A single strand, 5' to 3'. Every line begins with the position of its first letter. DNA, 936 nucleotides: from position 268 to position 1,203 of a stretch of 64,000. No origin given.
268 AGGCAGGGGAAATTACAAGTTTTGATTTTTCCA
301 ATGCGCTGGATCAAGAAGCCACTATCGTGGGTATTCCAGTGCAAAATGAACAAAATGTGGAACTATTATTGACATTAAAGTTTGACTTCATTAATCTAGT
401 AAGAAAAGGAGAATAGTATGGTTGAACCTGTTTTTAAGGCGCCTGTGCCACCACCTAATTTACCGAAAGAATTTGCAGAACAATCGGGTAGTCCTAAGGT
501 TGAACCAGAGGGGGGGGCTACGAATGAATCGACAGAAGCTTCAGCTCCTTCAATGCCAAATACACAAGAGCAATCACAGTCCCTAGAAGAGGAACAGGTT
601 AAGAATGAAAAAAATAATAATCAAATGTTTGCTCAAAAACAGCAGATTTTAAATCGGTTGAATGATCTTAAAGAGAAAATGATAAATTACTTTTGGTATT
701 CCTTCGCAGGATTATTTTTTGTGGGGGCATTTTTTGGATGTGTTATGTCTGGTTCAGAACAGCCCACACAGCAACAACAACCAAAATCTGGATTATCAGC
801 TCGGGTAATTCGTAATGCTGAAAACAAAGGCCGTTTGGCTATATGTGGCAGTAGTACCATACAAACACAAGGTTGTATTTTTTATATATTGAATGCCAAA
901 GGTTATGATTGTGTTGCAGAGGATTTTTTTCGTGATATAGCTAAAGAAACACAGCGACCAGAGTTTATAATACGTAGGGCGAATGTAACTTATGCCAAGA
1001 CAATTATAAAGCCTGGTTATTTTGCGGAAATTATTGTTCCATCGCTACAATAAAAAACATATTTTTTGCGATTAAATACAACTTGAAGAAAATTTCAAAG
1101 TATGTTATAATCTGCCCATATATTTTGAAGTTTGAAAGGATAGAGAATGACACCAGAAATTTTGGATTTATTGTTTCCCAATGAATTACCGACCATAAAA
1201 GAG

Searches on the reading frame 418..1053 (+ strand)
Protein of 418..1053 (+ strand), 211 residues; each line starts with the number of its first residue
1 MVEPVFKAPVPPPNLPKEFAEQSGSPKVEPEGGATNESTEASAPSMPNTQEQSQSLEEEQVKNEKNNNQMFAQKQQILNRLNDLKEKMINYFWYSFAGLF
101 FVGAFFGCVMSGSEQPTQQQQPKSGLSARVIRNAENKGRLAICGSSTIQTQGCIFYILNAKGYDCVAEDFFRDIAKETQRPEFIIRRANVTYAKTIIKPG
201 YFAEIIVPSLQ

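Call 28: find_encoding_contigs(protein=window:418-1053:+, flank=10000, max_places=1)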
Protein window:418-1053:+ (211 aa): 5 contigs read that carry it; 1 place shown.
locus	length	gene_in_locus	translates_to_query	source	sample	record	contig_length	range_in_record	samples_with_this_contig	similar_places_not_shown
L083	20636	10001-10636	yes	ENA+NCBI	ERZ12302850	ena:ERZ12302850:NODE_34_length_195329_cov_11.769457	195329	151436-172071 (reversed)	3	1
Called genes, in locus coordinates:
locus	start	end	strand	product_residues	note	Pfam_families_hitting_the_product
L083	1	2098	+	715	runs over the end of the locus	-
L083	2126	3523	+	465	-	-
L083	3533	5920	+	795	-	-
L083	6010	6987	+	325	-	PF01381:HTH_3, PF12844:HTH_19 (faint), PF13443:HTH_26 (faint), PF13560:HTH_31 (weak), PF01381:HTH_3 (weak), PF13560:HTH_31 (weak)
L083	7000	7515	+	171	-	-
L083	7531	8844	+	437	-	-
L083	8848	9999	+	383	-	-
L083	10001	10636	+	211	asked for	-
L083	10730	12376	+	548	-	PF00749:tRNA-synt_1c, PF19269:Anticodon_2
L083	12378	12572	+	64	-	PF04102:SlyX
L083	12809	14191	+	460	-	PF13330:Mucin2_WxxW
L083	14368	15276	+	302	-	PF05036:SPOR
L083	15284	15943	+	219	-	PF02163:Peptidase_M50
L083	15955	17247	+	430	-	PF02403:Seryl_tRNA_N, PF00587:tRNA-synt_2b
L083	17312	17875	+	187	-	-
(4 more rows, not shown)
